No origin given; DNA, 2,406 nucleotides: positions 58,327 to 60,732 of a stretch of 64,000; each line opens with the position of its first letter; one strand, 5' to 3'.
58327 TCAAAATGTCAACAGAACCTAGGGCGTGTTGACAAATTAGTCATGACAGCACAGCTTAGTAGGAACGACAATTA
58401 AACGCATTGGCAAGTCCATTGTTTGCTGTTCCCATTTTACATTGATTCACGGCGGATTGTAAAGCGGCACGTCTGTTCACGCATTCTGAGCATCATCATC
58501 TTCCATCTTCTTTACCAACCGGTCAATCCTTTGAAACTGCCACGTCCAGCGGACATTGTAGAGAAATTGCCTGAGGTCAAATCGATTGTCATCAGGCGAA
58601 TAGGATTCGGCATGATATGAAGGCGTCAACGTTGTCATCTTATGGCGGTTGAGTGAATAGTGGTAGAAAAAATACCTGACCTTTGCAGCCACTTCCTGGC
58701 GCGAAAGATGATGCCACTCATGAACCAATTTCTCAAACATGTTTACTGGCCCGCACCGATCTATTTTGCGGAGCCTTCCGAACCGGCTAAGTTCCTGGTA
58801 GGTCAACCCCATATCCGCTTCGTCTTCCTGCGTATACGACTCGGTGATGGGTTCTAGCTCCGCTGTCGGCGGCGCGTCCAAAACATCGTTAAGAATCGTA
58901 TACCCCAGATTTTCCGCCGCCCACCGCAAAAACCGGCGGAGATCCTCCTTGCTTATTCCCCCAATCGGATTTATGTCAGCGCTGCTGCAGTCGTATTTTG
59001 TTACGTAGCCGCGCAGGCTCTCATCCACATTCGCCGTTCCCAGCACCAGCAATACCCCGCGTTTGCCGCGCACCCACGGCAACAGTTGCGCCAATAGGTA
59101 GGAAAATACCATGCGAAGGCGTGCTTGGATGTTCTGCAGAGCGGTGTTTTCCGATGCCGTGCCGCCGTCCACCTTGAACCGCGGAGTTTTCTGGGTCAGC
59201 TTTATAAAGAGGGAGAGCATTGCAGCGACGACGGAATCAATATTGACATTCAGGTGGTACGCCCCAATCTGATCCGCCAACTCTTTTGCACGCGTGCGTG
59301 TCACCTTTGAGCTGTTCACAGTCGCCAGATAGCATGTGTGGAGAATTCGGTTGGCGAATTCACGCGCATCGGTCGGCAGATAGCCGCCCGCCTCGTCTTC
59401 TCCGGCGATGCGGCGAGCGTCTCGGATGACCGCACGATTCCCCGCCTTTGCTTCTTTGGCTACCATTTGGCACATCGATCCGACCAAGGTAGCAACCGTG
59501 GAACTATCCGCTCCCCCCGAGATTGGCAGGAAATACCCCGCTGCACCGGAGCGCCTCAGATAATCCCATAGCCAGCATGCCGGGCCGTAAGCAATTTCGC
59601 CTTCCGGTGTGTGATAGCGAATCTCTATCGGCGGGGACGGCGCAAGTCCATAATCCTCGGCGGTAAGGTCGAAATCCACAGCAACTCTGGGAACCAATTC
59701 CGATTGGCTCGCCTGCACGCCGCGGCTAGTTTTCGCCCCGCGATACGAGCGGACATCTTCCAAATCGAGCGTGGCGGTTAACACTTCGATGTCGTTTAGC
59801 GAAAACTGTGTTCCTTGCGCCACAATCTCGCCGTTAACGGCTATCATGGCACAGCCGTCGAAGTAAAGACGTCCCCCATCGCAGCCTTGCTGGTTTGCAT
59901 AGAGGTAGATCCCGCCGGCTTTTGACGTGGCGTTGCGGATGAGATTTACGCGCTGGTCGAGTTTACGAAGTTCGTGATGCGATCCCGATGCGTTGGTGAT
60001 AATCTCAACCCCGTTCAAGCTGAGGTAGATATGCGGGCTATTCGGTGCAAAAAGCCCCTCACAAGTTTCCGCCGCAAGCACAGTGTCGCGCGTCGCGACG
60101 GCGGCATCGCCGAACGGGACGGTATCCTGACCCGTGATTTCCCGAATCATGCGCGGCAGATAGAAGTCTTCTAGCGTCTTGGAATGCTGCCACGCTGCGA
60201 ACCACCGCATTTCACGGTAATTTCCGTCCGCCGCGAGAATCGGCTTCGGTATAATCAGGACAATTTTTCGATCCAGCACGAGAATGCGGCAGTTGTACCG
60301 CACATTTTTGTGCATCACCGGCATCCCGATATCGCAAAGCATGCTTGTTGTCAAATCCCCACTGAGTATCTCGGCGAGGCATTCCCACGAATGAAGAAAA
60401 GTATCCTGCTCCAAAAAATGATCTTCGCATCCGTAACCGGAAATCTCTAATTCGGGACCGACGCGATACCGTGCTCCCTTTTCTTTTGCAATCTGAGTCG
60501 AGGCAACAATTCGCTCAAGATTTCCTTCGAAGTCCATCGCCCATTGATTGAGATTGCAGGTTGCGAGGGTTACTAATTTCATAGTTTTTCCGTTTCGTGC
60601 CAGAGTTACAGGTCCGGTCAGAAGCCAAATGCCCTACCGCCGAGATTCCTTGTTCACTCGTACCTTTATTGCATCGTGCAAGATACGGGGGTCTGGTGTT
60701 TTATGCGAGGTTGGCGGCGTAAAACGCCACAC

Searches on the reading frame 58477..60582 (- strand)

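Call 13: search_protein_families(library=pfam, proteins=[window:58477-60582:-], max_evalue=0.001)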
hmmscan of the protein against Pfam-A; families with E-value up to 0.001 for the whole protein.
window:58477-60582:- (701 aa): 2 families
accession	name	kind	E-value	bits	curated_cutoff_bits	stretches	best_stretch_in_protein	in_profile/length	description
PF00795.27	CN_hydrolase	-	1e-41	143.4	23.2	1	6-281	2-255/256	Carbon-nitrogen hydrolase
PF02540.23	NAD_synthase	-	1.8e-27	96.5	21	1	337-600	8-200/242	NAD synthase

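Call 75: search_protein_families(library=ncbifam, proteins=[window:58477-60582:-], max_evalue=0.001)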
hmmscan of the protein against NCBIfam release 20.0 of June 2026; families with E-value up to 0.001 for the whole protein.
window:58477-60582:- (701 aa): 6 families
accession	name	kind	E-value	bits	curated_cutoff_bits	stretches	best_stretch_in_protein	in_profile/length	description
NF002730.0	PRK02628.1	equivalog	2.6e-43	148.1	473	2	3-314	12-319/677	NAD(+) synthase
NF010588.0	PRK13981.1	equivalog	9.6e-36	123.3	479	2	4-366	5-304/546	NAD+ synthase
TIGR00552.1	nadE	equivalog_domain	1.1e-24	87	63.65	1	419-600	57-208/251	NAD(+) synthase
NF010587.0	PRK13980.1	equivalog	2.5e-21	76.1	255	1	414-598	60-210/267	NAD+ synthase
NF001979.1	PRK00768.1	equivalog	7e-18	65.1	250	1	472-609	122-243/266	NAD(+) synthase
NF002048.0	PRK00876.1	subfamily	1.6e-06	27.1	313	1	480-549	171-232/330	NAD(+) synthase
